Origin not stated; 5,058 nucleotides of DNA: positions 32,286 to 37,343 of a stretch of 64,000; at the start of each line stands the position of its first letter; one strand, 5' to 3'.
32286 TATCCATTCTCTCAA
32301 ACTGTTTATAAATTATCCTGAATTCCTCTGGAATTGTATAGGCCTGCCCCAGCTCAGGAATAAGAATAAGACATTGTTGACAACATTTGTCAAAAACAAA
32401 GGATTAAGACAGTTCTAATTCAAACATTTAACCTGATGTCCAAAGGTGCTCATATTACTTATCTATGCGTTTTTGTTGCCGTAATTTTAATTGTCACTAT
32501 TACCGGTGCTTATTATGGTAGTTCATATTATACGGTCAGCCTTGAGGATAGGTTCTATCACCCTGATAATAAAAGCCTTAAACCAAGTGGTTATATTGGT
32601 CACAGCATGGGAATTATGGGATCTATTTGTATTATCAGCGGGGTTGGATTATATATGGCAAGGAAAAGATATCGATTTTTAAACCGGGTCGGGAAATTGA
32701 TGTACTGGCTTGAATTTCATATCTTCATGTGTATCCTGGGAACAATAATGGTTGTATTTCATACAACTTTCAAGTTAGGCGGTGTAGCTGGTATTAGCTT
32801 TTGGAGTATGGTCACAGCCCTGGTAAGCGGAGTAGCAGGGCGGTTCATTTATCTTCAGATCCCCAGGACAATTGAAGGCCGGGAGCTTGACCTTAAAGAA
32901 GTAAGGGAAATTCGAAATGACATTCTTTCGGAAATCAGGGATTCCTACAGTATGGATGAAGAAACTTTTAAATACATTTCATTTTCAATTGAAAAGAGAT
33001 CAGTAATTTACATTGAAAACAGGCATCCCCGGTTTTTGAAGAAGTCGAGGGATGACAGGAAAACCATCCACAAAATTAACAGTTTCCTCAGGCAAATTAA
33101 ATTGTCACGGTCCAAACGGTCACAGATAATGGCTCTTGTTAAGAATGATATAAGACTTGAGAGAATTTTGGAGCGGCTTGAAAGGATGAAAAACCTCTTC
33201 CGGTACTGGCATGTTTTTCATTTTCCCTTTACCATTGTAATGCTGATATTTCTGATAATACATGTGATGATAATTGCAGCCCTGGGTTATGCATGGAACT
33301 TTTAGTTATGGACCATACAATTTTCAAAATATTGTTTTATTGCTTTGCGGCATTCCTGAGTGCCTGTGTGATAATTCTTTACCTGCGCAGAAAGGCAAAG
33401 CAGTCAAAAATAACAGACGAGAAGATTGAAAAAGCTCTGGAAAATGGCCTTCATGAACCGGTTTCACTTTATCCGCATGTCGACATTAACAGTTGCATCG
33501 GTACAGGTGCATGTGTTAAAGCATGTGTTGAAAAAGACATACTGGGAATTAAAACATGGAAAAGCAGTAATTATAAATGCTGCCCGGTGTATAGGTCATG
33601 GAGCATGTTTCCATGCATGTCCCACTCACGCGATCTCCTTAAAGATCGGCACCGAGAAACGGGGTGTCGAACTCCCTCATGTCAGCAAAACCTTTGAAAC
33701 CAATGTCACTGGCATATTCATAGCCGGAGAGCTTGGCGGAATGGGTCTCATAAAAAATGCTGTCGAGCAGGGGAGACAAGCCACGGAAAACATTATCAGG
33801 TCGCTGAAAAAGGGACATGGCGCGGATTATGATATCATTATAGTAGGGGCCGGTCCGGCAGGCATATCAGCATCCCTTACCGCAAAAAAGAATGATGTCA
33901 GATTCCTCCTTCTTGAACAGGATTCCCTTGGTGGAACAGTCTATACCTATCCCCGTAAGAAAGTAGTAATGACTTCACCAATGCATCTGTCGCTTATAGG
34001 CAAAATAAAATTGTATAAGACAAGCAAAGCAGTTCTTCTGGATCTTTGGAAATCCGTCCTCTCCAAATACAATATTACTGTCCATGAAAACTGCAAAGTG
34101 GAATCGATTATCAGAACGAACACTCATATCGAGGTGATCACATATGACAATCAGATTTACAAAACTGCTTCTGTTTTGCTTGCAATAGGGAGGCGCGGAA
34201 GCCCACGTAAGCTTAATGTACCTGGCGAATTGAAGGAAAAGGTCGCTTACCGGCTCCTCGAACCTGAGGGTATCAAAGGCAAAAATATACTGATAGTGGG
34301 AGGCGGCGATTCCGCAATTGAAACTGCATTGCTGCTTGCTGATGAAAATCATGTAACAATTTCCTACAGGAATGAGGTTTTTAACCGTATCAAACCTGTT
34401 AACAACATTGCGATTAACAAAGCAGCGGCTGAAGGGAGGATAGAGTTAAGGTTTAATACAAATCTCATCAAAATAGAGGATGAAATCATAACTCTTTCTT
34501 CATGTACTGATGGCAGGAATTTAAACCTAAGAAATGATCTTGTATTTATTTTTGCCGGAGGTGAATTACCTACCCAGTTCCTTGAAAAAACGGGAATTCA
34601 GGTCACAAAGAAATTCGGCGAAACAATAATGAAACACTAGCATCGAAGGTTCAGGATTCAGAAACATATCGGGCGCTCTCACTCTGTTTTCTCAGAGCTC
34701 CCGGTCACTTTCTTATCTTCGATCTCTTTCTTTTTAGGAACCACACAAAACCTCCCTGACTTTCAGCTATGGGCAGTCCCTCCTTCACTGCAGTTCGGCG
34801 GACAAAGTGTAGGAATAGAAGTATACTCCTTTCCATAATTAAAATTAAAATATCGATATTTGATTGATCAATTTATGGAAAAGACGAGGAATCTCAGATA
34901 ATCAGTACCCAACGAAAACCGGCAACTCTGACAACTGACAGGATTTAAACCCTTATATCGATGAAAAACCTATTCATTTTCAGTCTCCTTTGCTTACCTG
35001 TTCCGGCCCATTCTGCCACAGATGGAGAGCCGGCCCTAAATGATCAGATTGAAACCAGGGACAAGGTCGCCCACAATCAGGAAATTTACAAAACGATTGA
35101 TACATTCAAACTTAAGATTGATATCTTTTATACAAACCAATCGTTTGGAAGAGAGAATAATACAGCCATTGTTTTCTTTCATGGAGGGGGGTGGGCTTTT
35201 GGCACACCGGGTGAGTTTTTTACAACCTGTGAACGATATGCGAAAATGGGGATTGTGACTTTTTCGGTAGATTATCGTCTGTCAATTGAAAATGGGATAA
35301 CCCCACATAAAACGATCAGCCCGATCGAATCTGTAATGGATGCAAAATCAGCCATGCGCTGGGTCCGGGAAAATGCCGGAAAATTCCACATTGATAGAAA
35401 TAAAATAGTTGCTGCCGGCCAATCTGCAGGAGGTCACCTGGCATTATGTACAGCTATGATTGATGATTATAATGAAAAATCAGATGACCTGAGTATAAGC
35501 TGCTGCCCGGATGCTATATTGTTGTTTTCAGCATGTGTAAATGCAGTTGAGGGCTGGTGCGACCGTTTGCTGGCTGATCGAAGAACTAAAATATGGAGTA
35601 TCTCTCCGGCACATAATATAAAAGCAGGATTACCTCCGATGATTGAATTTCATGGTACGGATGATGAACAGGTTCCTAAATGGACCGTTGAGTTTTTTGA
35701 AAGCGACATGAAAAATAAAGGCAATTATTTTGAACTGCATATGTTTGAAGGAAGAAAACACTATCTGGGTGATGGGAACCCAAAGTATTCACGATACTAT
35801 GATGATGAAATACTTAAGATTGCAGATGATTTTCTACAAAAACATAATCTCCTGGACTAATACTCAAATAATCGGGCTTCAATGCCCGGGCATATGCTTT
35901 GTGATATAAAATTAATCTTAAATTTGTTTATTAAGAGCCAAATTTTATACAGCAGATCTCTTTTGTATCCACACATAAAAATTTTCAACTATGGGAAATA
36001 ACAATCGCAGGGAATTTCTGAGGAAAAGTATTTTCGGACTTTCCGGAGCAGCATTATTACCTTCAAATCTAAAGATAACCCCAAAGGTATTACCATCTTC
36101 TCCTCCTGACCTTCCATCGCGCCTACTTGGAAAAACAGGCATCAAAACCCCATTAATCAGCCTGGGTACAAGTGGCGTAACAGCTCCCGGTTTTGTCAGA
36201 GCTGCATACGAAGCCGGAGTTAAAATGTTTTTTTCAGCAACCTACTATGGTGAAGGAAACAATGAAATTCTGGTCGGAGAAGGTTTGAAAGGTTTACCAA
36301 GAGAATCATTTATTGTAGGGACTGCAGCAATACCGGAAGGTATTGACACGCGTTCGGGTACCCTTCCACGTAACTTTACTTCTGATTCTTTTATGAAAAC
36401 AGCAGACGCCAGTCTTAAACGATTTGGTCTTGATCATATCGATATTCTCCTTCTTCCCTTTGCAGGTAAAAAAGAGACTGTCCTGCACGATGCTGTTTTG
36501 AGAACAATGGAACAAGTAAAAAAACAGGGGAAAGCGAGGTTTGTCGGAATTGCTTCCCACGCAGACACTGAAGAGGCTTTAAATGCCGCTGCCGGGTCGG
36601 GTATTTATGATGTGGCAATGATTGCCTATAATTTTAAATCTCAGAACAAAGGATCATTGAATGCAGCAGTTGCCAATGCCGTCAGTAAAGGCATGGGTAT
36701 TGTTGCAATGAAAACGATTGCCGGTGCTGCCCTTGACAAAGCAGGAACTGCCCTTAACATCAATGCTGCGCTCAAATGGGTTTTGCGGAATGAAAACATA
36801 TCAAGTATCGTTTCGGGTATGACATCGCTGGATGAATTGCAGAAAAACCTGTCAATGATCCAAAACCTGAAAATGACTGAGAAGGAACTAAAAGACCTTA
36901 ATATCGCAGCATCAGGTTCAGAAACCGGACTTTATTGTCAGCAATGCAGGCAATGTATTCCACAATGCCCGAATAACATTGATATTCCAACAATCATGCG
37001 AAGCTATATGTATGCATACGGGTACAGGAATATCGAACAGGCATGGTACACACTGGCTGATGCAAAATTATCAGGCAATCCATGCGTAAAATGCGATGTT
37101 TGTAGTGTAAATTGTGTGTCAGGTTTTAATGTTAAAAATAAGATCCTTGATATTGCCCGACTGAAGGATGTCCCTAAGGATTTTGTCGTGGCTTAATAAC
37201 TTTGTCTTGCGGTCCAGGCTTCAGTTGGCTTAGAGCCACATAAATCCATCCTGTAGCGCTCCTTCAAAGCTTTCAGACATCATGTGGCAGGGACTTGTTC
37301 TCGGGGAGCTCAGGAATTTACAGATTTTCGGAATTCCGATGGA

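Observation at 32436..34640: Two-gene module: membrane protein with two H-x13-H helices plus a membrane-anchored FeS-flavoprotein (possible transmembrane electron-transfer unit)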

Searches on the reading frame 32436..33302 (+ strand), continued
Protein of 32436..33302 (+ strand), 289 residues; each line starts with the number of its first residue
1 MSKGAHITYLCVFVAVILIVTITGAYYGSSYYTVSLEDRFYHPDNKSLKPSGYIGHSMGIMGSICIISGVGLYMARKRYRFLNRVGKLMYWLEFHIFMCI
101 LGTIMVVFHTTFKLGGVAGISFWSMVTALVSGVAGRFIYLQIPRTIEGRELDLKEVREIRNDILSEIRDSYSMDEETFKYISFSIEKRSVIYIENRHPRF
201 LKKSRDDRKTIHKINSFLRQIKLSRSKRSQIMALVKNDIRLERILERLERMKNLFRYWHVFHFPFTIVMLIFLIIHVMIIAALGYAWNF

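Call 80: search_dna_similar(query=window:32436-33302:+, collection=plasmids, mode=protein, max_evalue=0.001, max_rows=15)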
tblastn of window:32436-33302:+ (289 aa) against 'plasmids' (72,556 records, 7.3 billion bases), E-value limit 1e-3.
Records with a match: 1; places in all: 1; records where one place covers at least 80% of the query: 1.
Best place of each record, by identity: <60% 1.
By first word of the organism name: Emticicia 1.
By predicted mobility (MOB-suite, as given by PLSDB): non-mobilizable 1.
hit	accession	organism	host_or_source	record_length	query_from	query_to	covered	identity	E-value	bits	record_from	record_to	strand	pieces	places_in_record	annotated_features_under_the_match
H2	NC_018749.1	Emticicia oligotrophica DSM 17448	warm spring water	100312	1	289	100%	43.6%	7e-56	201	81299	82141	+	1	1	hypothetical protein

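Call 81: get_annotated_region(hit=H2, flank=9000)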
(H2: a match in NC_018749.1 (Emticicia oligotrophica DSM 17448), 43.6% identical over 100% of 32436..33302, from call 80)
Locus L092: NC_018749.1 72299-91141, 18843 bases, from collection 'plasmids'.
description: Emticicia oligotrophica DSM 17448 plasmid pEMTOL02, complete sequence
organism: Emticicia oligotrophica DSM 17448 (NCBI taxid 929562)
taxonomy: Bacteria; Bacteroidota; Cytophagia; Cytophagales; Leadbetterellaceae; Emticicia; Emticicia oligotrophica; Emticicia oligotrophica DSM 17448
host: -; source: warm spring water; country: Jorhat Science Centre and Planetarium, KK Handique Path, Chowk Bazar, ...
typing (MOB-suite, as given by PLSDB): non-mobilizable
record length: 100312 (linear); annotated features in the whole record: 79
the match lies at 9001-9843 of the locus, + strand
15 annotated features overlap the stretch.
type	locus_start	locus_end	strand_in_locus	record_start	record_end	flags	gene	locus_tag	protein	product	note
CDS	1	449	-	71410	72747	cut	-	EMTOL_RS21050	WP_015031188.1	PAS domain S-box protein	-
CDS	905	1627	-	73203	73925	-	-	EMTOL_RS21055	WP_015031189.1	c-type cytochrome domain-containing protein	-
CDS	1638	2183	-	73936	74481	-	-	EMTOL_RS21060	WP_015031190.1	YceI family protein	-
CDS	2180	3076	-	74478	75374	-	-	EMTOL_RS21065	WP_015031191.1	DUF5777 family beta-barrel protein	-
CDS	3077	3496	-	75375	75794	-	-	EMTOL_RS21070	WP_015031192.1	Rieske 2Fe-2S domain-containing protein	-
CDS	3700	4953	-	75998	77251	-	-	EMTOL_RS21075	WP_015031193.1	outer membrane beta-barrel protein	-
CDS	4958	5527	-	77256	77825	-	-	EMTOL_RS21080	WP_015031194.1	sigma-70 family RNA polymerase sigma factor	GO:0006352 - DNA-templated transcription initiation [Evidence IEA]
CDS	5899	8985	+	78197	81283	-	ccsA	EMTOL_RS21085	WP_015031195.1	cytochrome c biogenesis protein CcsA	GO:0017004 - cytochrome complex assembly [Evidence IEA]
CDS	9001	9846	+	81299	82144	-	-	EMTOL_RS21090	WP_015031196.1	hypothetical protein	-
CDS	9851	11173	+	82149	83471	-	-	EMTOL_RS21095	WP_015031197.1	NAD(P)-binding domain-containing protein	-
CDS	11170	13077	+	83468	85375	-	-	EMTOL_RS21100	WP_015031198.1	cytochrome c3 family protein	-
CDS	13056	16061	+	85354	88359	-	-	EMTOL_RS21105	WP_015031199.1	cytochrome c3 family protein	-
CDS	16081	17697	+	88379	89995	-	-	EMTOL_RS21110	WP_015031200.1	hypothetical protein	-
CDS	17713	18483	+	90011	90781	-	-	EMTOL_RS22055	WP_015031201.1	GW dipeptide domain-containing protein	-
CDS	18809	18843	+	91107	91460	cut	-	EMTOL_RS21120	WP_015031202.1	hypothetical protein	-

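Call 89: find_encoding_contigs(protein=P0420, flank=9000, max_places=1)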
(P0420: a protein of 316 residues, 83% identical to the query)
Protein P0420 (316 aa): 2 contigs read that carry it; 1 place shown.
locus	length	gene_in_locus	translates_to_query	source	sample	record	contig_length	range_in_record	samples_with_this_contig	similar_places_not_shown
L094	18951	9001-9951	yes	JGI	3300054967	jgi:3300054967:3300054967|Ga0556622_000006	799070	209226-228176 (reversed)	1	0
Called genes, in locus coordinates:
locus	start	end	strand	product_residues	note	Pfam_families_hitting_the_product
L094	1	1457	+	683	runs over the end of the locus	PF02085:Cytochrom_CIII (faint), PF14522:Cytochrome_C7 (faint), PF14537:Cytochrom_c3_2 (faint), PF22113:Mtrc-MtrF_II-IV_dom (faint)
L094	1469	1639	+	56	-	-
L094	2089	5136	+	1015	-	PF00684:DnaJ_CXXCXGXG (faint), PF02085:Cytochrom_CIII (faint), PF14522:Cytochrome_C7 (faint), PF14537:Cytochrom_c3_2 (faint), PF22113:Mtrc-MtrF_II-IV_dom (weak)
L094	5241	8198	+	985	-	PF11741:AMIN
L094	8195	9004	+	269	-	-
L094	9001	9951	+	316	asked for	-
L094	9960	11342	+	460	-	PF13187:Fer4_9 (weak), PF12837:Fer4_6 (weak), PF13237:Fer4_10, PF14697:Fer4_21, PF07992:Pyr_redox_2, PF13738:Pyr_redox_3, PF13434:Lys_Orn_oxgnase (weak), PF00070:Pyr_redox, +7 more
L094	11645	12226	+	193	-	PF03734:YkuD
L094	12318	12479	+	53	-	-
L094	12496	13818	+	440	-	PF01145:Band_7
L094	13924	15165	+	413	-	-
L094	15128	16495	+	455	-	PF00496:SBP_bac_5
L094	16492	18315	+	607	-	PF00672:HAMP, PF00512:HisKA (weak), PF02518:HATPase_c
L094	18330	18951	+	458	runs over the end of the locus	PF00072:Response_reg, PF00158:Sigma54_activat, PF14532:Sigma54_activ_2, PF07728:AAA_5 (weak), PF25601:AAA_lid_14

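Call 90: find_encoding_contigs(protein=P0475, flank=9000, max_places=1)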
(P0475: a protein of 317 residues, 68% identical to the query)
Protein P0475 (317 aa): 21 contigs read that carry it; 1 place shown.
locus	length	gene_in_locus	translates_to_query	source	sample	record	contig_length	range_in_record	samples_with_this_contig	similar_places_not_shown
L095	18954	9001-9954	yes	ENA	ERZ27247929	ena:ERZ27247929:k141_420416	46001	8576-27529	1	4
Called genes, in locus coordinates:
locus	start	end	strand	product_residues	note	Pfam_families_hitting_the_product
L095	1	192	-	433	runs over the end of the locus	PF00512:HisKA, PF02518:HATPase_c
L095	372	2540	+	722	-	PF02085:Cytochrom_CIII (faint), PF14522:Cytochrome_C7 (faint), PF14537:Cytochrom_c3_2 (faint), PF22113:Mtrc-MtrF_II-IV_dom (weak)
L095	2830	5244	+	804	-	PF02085:Cytochrom_CIII (faint), PF14522:Cytochrome_C7 (weak), PF14537:Cytochrom_c3_2 (faint), PF22113:Mtrc-MtrF_II-IV_dom (weak), PF14413:Thg1C (faint), PF22113:Mtrc-MtrF_II-IV_dom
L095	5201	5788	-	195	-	-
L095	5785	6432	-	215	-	-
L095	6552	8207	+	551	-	-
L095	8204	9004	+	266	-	-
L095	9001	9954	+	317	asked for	-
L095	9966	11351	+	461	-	PF12838:Fer4_7 (faint), PF12797:Fer4_2 (weak), PF12837:Fer4_6 (weak), PF13237:Fer4_10, PF14697:Fer4_21, PF07992:Pyr_redox_2, PF13738:Pyr_redox_3, PF00070:Pyr_redox (weak), +7 more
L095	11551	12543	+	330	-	PF08541:ACP_syn_III_C (faint), PF08545:ACP_syn_III (weak)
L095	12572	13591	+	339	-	PF08545:ACP_syn_III (weak), PF08541:ACP_syn_III_C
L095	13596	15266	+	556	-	PF01266:DAO (faint), PF01494:FAD_binding_3, PF04820:Trp_halogenase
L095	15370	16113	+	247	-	-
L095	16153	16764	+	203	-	PF00857:Isochorismatase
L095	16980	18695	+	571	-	PF08269:dCache_2, PF17200:sCache_2, PF17201:Cache_3-Cache_2, PF00672:HAMP, PF00015:MCPsignal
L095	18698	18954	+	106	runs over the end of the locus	PF13682:CZB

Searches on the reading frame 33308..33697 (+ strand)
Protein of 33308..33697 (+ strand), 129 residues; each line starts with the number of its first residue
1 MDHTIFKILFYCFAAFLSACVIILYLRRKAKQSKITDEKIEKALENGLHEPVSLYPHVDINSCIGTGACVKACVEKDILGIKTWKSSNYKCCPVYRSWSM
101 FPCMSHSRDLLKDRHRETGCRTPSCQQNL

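Call 4: search_protein_families(library=pfam, proteins=[window:33308-33697:+], max_evalue=1)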
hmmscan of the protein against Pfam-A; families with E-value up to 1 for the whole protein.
window:33308-33697:+ (129 aa): 6 families
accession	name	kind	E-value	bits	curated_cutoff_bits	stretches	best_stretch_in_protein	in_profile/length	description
PF12797.12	Fer4_2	-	0.0053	17.1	24.5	1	55-73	2-20/22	4Fe-4S binding domain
PF12837.12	Fer4_6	-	0.0084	16.5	25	1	56-74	2-20/24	4Fe-4S binding domain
PF00335.26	Tetraspanin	-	0.0098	16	32.1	1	6-126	80-165/225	Tetraspanin family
PF19762.4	DUF6249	-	0.012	16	33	1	6-57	2-50/104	Domain of unknown function (DUF6249)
PF04631.17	PIF2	-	0.024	13.9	25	1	6-94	6-95/372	Per os infectivity factor 2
PF12800.12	Fer4_4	-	0.11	13.4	24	1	61-73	2-14/17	4Fe-4S binding domain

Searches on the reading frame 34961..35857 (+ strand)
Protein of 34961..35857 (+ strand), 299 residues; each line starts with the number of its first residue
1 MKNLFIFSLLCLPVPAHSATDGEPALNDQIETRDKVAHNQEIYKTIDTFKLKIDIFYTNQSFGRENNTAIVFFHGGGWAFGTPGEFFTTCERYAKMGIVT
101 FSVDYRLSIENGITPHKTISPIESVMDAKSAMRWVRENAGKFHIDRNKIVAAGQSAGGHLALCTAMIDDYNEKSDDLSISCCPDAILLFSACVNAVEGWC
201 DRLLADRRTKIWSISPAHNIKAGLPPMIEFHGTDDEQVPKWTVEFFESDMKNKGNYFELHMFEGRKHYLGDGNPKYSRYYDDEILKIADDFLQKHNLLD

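Call 15: search_protein_families(library=pfam, proteins=[window:34961-35857:+], max_evalue=0.001)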
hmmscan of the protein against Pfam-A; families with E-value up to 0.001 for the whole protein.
window:34961-35857:+ (299 aa): 4 families
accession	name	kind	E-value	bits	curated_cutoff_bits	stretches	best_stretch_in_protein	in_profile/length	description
PF20434.5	BD-FAE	-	3.6e-26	92.4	26.8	1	55-170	3-112/215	BD-FAE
PF07859.19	Abhydrolase_3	-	2.6e-19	70.3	25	1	70-195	1-112/210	alpha/beta hydrolase fold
PF00326.27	Peptidase_S9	-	1.4e-14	54.5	22.6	1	91-281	8-199/213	Prolyl oligopeptidase family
PF00135.34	COesterase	-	4.3e-09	36.3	27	1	51-163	86-199/515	Carboxylesterase family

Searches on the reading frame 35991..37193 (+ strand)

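Call 15: search_protein_families(library=pfam, proteins=[window:35991-37193:+], max_evalue=0.001)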
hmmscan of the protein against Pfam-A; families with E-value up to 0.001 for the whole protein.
window:35991-37193:+ (401 aa): 5 families
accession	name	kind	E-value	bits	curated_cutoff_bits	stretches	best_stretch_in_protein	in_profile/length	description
PF00248.27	Aldo_ket_red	-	1.5e-25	90.3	24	1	68-252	24-201/291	Aldo/keto reductase family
PF13534.11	Fer4_17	-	7.9e-06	26.8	22.2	1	316-379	2-60/61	4Fe-4S dicluster domain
PF13187.11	Fer4_9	-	7.5e-05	23.1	27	1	315-378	1-50/52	4Fe-4S dicluster domain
PF13183.11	Fer4_8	-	0.00041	21.3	27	0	309-330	47-68/68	4Fe-4S dicluster domain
PF14691.11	Fer4_20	-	0.00055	20.2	25.8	0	315-393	23-102/113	Dihydroprymidine dehydrogenase domain II, 4Fe-4S cluster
